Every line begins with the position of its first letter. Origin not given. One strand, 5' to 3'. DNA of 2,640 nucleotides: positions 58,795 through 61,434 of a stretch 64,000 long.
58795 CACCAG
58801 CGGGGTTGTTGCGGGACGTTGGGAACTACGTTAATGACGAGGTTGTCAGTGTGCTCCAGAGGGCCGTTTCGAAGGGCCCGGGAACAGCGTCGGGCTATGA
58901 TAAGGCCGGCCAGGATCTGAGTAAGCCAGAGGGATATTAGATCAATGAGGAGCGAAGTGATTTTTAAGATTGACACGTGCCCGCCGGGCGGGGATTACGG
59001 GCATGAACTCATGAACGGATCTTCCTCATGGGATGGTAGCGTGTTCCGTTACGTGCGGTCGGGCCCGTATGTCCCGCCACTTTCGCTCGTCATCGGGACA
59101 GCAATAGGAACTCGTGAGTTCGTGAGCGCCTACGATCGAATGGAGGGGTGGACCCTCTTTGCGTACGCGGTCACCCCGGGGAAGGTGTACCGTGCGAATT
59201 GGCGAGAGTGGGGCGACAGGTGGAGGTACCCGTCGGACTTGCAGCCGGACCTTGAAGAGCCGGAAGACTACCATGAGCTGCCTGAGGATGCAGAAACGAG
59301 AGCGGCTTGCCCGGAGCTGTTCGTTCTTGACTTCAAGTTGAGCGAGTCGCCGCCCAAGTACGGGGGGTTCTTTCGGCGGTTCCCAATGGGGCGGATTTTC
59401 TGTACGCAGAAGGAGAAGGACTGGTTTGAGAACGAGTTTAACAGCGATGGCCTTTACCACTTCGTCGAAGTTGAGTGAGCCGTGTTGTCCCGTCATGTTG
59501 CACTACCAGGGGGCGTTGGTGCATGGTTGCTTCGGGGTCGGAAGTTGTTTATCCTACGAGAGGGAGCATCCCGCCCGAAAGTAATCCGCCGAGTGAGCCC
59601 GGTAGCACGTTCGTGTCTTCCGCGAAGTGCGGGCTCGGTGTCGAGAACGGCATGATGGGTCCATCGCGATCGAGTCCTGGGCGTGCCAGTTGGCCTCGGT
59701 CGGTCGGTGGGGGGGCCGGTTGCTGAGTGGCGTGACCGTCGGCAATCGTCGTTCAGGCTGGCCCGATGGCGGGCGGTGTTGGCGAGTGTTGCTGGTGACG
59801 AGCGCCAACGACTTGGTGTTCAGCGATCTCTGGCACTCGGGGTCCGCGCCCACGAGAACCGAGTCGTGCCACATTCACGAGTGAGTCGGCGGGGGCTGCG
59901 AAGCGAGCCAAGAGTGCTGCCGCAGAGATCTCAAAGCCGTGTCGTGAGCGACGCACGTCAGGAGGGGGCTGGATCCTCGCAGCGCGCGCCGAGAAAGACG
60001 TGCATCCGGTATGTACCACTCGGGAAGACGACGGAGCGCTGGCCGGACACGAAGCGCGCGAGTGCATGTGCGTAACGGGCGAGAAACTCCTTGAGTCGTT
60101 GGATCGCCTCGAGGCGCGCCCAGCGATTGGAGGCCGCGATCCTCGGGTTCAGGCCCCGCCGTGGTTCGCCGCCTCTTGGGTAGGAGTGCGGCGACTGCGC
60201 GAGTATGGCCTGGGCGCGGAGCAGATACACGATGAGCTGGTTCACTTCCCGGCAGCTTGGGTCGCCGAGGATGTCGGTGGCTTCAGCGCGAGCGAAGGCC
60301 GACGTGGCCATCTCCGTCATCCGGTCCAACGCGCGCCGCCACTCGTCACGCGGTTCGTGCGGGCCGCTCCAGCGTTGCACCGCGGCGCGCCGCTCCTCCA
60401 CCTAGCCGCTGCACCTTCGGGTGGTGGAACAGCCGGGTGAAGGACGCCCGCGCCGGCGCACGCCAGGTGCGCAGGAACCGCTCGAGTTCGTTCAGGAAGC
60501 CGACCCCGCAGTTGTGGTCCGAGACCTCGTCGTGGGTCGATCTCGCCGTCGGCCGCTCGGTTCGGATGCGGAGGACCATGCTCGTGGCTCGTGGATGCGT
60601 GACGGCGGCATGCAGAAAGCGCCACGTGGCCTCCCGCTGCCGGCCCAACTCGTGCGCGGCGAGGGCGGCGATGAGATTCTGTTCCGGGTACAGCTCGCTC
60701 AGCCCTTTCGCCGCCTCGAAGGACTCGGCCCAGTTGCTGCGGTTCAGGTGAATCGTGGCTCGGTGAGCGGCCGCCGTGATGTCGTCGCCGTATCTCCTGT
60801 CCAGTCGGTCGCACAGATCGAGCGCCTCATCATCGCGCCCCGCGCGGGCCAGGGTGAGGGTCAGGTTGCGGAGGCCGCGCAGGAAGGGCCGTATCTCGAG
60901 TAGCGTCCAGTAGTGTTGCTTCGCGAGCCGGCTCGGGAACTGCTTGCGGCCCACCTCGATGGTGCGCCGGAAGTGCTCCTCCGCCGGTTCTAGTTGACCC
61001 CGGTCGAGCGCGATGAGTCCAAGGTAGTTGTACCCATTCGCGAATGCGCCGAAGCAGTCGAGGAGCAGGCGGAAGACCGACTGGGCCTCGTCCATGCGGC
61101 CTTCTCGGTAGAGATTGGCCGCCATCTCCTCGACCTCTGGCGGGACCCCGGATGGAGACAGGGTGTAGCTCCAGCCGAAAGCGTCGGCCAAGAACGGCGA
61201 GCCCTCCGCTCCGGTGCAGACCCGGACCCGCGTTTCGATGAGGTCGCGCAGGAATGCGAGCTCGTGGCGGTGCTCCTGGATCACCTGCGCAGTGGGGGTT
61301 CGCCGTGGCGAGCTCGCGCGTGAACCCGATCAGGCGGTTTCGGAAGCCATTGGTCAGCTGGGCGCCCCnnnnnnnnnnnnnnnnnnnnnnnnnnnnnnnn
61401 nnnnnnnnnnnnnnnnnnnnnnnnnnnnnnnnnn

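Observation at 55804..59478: Lower-GC cargo ORFs sandwiched between IS copies: candidate horizontally acquired cassettes (toxin/immunity-like?)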

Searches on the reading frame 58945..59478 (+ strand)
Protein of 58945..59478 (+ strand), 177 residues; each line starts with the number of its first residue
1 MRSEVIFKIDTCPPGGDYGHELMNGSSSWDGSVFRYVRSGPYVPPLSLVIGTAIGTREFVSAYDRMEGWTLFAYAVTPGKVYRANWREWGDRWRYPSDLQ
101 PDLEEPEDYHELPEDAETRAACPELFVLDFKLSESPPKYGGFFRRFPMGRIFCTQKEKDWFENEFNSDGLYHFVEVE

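Call 5: search_protein_families(library=pfam, proteins=[window:58945-59478:+], max_evalue=0.1)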
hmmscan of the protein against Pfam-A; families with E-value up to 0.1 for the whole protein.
window:58945-59478:+ (177 aa): 0 families

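Call 8: search_protein_families(library=ncbifam, proteins=[window:58945-59478:+], max_evalue=0.1)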
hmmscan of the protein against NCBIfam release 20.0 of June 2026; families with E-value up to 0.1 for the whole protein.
window:58945-59478:+ (177 aa): 0 families

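Call 9: search_protein_families(library=padloc, proteins=[window:58945-59478:+], max_evalue=0.1)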
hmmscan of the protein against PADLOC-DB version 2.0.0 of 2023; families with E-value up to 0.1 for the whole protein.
window:58945-59478:+ (177 aa): 0 families

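Call 10: search_protein_families(library=phrogs, proteins=[window:58945-59478:+], max_evalue=0.1)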
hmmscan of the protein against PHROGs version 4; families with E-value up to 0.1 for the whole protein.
window:58945-59478:+ (177 aa): 0 families

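Call 13: find_encoding_contigs(protein=window:58945-59478:+, flank=10000, max_places=6)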
Protein window:58945-59478:+ (177 aa): 1 contig read that carries it; 1 place shown.
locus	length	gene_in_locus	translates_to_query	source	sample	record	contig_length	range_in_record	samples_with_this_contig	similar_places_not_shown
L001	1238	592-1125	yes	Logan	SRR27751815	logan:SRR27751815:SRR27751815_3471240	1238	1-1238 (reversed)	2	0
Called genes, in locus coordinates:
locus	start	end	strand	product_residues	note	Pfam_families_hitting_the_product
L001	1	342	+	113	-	?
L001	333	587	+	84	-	-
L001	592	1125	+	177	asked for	-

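Call 15: find_homologous_proteins(query=window:58945-59478:+, max_evalue=0.01)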
Query window:58945-59478:+ (177 aa): 3 proteins with E <= 0.01 among 22 candidates.
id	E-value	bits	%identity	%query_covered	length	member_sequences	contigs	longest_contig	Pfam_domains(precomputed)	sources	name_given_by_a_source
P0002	7.7e-119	413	99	98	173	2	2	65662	-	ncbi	ncbi:MAG: hypothetical protein AB7O52_17095 [Planctomycetota bacterium]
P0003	3.1e-6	45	30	90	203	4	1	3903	-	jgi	jgi:hypothetical protein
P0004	6.5e-4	38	28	91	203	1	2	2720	-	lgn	-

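Call 16: find_encoding_contigs(protein=P0003, flank=10000)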
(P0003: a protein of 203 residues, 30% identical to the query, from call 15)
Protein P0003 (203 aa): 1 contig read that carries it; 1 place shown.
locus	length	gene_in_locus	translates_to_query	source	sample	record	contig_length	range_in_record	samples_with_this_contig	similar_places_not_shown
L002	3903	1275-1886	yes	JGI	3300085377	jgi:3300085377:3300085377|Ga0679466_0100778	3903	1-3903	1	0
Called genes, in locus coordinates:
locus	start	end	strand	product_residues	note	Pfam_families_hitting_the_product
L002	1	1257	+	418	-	?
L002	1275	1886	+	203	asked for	-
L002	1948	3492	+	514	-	PF00009:GTP_EFTU, PF01926:MMR_HSR1, PF02421:FeoB_N, PF04548:AIG1 (weak), PF01926:MMR_HSR1, PF02421:FeoB_N, PF00009:GTP_EFTU, PF14714:KH_dom-like, +7 more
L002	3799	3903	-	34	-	?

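Call 17: find_encoding_contigs(protein=P0004, flank=10000)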
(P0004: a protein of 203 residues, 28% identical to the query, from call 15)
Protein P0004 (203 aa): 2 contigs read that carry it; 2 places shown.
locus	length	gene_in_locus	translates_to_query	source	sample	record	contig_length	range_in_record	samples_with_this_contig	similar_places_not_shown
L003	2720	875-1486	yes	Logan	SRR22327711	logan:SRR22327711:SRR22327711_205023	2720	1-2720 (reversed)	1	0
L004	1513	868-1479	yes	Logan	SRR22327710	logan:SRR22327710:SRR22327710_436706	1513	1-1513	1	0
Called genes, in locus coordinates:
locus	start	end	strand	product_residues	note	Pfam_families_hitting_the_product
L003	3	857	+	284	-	?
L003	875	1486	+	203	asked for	-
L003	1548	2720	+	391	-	?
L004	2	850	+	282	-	?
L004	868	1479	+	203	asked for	-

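Call 22: find_homologous_proteins(query=A1, max_evalue=0.01)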
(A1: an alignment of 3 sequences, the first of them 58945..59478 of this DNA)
Query A1 (3 sequences) (177 aa, profile of the alignment): 485 proteins with E <= 0.01 among 4038 candidates; the best 120 are listed.
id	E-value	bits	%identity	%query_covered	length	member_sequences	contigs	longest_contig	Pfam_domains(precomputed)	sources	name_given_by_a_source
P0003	4.0e-116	404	30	90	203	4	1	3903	-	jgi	jgi:hypothetical protein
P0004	3.0e-115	401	28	91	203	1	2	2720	-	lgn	-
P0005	3.5e-95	335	36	53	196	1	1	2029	-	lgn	-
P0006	1.6e-91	323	27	91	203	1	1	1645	-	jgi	jgi:hypothetical protein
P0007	2.7e-91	323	34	60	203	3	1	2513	-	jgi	jgi:hypothetical protein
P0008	3.3e-91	322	33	60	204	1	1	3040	-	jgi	jgi:hypothetical protein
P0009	6.5e-91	321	34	69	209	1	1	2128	-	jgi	jgi:hypothetical protein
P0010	6.5e-87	308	27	93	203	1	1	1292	-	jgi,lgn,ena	-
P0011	1.7e-86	307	27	90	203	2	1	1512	-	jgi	-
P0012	4.2e-86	306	26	88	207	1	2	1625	-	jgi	jgi:hypothetical protein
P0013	5.7e-86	305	27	93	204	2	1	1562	-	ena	-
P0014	3.1e-85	303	31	69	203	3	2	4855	-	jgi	jgi:hypothetical protein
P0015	3.8e-85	303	33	63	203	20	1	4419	-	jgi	jgi:hypothetical protein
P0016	4.5e-85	302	32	71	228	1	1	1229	-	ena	-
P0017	4.6e-85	302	28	90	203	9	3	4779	-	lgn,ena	-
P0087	6.1e-75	269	32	53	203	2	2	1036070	-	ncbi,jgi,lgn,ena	jgi:hypothetical protein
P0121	3.4e-70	254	31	75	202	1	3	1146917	-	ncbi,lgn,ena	-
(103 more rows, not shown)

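Call 26: search_solved_structures(query=A2, max_evalue=1)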
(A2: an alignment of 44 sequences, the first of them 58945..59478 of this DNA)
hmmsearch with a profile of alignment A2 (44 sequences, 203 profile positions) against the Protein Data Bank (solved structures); distinct sequences matched with E-value up to 1: 0.

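Call 27: search_protein_families(library=pfam, alignment_id=A2, max_evalue=1)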
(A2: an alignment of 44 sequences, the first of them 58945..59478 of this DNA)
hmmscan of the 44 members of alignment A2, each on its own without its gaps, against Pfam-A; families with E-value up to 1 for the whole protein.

A. member 1, window:58945-59478:+ (177 aa): 0 families

B. families by the number of members that match (of 44 scanned): 4 families
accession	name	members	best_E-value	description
PF09658.15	Cas_Csx9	1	0.16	CRISPR-associated protein (Cas_Csx9)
PF06616.17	BsuBI_PstI_RE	1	0.17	BsuBI/PstI restriction endonuclease domain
PF09636.16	XkdW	1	0.19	XkdW protein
PF24953.1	DUF7762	1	0.29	Domain of unknown function (DUF7762)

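Call 28: find_encoding_contigs(protein=P0087, flank=6000, max_places=2)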
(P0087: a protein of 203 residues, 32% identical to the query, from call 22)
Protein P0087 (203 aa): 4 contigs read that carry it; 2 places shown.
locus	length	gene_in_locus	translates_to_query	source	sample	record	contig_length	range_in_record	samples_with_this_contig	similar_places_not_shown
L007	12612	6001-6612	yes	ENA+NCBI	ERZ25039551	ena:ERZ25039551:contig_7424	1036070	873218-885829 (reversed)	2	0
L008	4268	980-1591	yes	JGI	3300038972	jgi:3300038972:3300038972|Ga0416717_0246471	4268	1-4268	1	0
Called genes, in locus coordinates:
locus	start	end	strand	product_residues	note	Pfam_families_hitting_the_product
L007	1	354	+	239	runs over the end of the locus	PF01075:Glyco_transf_9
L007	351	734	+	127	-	PF01075:Glyco_transf_9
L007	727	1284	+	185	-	PF04191:PEMT, PF04140:ICMT (faint)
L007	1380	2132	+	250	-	-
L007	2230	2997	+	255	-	PF02585:PIG-L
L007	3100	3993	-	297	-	PF00691:OmpA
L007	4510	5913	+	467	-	PF01546:Peptidase_M20, PF07687:M20_dimer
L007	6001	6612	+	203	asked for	-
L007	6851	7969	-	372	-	PF01966:HD, PF13286:HD_assoc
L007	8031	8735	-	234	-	PF02517:Rce1-like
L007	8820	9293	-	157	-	PF13527:Acetyltransf_9, PF00583:Acetyltransf_1, PF13673:Acetyltransf_10, PF13508:Acetyltransf_7, PF08445:FR47 (weak)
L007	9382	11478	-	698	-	PF25063:ARM_TT21_C (weak), PF23914:TPR_CcmH_CycH, PF14559:TPR_19 (weak), PF00515:TPR_1 (weak), PF12895:ANAPC3 (weak), PF14559:TPR_19 (weak), PF13424:TPR_12 (weak), PF13432:TPR_16 (weak), +22 more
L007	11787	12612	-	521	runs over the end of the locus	PF02142:MGS, PF01808:AICARFT_IMPCHas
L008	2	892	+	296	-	?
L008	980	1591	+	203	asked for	-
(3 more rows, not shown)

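Call 29: find_encoding_contigs(protein=P0121, flank=6000, max_places=2)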
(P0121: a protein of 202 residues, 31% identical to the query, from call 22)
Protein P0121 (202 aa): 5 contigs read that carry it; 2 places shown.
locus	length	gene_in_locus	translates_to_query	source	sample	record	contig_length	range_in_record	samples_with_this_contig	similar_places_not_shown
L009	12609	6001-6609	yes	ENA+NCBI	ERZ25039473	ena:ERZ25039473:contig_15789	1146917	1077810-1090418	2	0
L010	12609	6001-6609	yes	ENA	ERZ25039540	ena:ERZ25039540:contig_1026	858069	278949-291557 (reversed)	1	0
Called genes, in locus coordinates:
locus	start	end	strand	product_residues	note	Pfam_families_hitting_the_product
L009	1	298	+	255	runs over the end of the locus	PF01695:IstB_IS21, PF00308:Bac_DnaA (weak)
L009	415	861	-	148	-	-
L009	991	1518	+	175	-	PF09624:DUF2393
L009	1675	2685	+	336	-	PF00691:OmpA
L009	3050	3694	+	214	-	-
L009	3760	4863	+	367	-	PF01208:URO-D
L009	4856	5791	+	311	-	PF00762:Ferrochelatase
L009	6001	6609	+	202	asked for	-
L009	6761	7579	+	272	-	PF07224:Chlorophyllase (weak), PF01738:DLH, PF00561:Abhydrolase_1 (weak), PF12697:Abhydrolase_6 (faint)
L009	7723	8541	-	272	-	PF03692:CxxCxxCC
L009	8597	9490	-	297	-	PF03976:PPK2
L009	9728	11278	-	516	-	PF01120:Alpha_L_fucos, PF16757:Fucosidase_C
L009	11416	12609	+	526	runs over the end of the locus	PF00083:Sugar_tr, PF07690:MFS_1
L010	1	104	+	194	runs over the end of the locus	-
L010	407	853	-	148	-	-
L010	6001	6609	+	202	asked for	-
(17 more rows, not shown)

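Call 35: predict_structure(alignment_id=A2)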
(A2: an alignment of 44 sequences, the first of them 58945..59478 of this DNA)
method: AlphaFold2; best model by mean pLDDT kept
length: 177 residues; sequences in the alignment: 44
mean_pLDDT: 66.6   pTM: 0.61
mean pLDDT of the five models: 66.6, 50.9, 50.4, 48.9, 46.9
residues with pLDDT >= 90: 0; 70-90: 72; 50-70: 87; < 50: 18
segments of 3 or more residues with pLDDT < 50: 92-97, 132-137
pLDDT, mean of each block of 10 residues (from residue 1): 77 60 65 68 69 78 69 54 59 47 54 73 75 49 62 84 80 82
secondary structure, 60 per line:
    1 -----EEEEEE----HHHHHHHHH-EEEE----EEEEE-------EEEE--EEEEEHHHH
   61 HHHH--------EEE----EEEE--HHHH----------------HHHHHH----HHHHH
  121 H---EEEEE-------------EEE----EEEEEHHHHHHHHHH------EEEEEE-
elements in order: E6-11 H16-24 E26-29 E34-38 E46-49 E52-56 H57-64 E73-75 E80-83 H86-89 H106-111 H116-121 E125-129 E143-145 E150-154 H155-164 E171-176

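Call 42: fold_search(model_id=the predicted structure, library=pdb)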
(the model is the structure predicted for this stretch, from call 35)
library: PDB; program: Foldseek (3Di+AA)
matches with E <= 10: 5; with E <= 0.001: 0
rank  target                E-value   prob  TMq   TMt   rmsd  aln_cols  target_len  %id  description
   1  7lmx_C                4.6e+00  0.05  0.15  0.30   5.3        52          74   12  A HIGHLY SPECIFIC INHIBITOR OF INTEGRIN ALPHA-V BETA-6 WITH A DISULFIDE (released 2022-08-10)
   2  7lmx_B                5.2e+00  0.04  0.14  0.28   3.8        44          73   11  A HIGHLY SPECIFIC INHIBITOR OF INTEGRIN ALPHA-V BETA-6 WITH A DISULFIDE (released 2022-08-10)
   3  3nr5                  7.0e+00  0.01  0.17  0.18  14.5       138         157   12  Crystal structure of human Maf1 (released 2010-10-13)
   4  3v0c                  8.4e+00  0.01  0.12  0.02   7.5        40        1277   15  4.3 angstrom crystal structure of an inactive BoNT/A (E224Q/R363A/Y366F) (released 2012-03-14)
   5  1jj4_A                9.5e+00  0.02  0.13  0.24   5.1        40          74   10  Human papillomavirus type 18 E2 DNA-binding domain bound to its DNA target (released 2001-07-13)

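Call 65: find_related_loci(query=A2, collection=viral_contigs, flank=5000)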
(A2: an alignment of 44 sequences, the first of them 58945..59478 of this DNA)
Query A2 (177 aa) in viral_contigs; peptide patterns used: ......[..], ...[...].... (x = any residue, [..] = any of these).
120 stretches matched a pattern, but none encodes a relative of the query by tblastn (E <= 1e-3).

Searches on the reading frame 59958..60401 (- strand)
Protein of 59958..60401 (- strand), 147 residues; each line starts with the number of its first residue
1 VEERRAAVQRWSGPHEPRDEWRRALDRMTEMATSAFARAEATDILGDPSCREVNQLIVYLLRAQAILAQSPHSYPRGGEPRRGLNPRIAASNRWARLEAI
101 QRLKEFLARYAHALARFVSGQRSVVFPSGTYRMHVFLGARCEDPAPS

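Call 5: search_protein_families(library=pfam, proteins=[window:59958-60401:-], max_evalue=0.1)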
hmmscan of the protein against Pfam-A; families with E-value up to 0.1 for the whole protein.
window:59958-60401:- (147 aa): 1 family
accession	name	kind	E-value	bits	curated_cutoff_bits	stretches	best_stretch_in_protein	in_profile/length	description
PF17939.6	TetR_C_30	-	0.063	14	26.3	0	12-62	58-110/115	Tetracyclin repressor-like, C-terminal domain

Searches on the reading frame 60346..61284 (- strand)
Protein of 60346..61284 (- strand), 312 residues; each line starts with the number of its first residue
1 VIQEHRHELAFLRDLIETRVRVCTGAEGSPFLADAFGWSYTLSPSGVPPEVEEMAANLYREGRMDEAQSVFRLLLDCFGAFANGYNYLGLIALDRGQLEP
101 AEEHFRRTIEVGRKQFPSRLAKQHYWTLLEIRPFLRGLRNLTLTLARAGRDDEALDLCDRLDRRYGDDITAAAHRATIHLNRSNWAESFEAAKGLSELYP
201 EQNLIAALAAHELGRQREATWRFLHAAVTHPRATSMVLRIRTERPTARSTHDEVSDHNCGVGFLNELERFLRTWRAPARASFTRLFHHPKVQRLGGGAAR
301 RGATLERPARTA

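Call 5: search_protein_families(library=pfam, proteins=[window:60346-61284:-], max_evalue=0.1)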
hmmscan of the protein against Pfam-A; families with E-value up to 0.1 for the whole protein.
window:60346-61284:- (312 aa): 14 families
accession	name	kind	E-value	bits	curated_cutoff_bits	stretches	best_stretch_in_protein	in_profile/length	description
PF07719.23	TPR_2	-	4.6e-05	23.7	27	1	82-110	1-29/34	Tetratricopeptide repeat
PF13428.12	TPR_14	-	6.6e-05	23.7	23.5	1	138-176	4-42/44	Tetratricopeptide repeat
PF00515.34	TPR_1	-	7.2e-05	22.9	27.8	1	82-111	1-30/34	Tetratricopeptide repeat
PF13424.12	TPR_12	-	0.00021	21.9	30.1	1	53-111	8-74/77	Tetratricopeptide repeat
PF13176.12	TPR_7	-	0.00095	19.5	27.9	0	138-160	2-24/36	Tetratricopeptide repeat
PF13374.12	TPR_10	-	0.0014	19.1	27.5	1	85-113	5-33/42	Tetratricopeptide repeat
PF11846.14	Wzy_C_2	-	0.0022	18.4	28.5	0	172-232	116-178/191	Virulence factor membrane-bound polymerase, C-terminal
PF13174.12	TPR_6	-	0.0027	18.7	26.3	0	55-75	6-27/33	Tetratricopeptide repeat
PF09613.16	HrpB1_HrpK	-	0.0059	16.7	29.3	1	169-230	45-106/126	Bacterial type III secretion protein (HrpB1_HrpK)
PF09477.16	Type_III_YscG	-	0.021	15.4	32.1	1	141-227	12-96/116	Bacterial type III secretion system chaperone protein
PF01535.26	PPR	-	0.024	15.3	25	0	58-75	10-27/31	PPR repeat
PF14559.12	TPR_19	-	0.028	15.2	25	0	144-173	34-63/68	Tetratricopeptide repeat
PF13432.12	TPR_16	-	0.075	14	32.7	1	57-109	6-58/65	Tetratricopeptide repeat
PF20308.4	TPR-S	-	0.097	13.7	27.6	0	136-172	19-54/102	Tetratricopeptide Repeats-Sensor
